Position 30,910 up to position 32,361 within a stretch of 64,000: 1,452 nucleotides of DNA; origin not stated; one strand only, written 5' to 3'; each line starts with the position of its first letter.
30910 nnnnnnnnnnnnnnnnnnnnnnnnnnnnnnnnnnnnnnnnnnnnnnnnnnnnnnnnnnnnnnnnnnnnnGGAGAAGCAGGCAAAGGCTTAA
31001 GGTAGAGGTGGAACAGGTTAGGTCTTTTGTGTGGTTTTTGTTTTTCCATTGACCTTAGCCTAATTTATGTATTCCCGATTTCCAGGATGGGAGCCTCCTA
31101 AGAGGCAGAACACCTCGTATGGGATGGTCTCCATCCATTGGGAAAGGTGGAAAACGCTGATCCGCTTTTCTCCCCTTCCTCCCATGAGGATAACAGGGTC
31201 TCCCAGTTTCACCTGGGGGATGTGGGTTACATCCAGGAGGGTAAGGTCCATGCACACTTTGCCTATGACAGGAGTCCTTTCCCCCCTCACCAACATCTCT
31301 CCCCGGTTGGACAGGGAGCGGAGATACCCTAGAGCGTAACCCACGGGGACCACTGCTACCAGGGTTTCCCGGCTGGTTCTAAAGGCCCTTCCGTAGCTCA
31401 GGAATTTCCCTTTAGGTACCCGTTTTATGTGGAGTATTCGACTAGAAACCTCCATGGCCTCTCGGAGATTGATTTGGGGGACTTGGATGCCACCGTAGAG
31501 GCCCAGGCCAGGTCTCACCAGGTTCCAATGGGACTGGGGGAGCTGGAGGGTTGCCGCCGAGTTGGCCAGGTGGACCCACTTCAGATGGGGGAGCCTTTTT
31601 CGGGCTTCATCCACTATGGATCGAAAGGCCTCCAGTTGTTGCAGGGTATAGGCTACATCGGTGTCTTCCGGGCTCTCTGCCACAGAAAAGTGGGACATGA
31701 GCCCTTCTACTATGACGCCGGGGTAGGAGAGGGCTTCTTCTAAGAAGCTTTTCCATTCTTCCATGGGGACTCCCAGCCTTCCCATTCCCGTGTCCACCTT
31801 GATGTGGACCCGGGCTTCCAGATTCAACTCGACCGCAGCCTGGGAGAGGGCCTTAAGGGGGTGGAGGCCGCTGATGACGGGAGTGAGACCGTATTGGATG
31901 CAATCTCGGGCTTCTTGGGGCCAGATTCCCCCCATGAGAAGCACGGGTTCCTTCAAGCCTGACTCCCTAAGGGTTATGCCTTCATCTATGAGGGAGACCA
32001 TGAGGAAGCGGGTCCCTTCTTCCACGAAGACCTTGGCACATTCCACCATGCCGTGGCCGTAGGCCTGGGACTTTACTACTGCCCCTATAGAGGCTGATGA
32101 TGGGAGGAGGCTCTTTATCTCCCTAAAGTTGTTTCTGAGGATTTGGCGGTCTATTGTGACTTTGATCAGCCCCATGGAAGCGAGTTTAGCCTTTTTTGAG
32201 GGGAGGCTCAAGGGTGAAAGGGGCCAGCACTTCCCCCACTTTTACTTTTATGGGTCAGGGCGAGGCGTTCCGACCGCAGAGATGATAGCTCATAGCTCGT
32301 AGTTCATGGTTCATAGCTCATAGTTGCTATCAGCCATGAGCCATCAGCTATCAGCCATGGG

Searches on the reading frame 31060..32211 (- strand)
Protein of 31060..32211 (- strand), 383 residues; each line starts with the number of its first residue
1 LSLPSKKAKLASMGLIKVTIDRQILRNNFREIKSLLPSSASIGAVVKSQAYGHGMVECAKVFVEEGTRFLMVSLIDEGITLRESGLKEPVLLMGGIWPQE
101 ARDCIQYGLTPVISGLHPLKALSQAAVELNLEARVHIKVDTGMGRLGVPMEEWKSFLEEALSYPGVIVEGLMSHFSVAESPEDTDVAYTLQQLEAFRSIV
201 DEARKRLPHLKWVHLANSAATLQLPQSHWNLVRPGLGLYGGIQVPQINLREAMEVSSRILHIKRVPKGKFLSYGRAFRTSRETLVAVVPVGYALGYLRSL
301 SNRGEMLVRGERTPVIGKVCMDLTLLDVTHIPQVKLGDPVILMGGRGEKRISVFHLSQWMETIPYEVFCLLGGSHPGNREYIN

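Call 61: search_protein_families(library=pfam, proteins=[window:31060-32211:-], max_evalue=0.00001)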
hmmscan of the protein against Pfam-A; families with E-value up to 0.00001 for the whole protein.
window:31060-32211:- (383 aa): 2 families
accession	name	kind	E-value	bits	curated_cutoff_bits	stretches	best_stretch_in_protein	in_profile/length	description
PF01168.26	Ala_racemase_N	-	8.1e-67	225.6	24.1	1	20-241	1-218/220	Alanine racemase, N-terminal domain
PF00842.27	Ala_racemase_C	-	3.9e-41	140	25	1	252-373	1-121/127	Alanine racemase, C-terminal domain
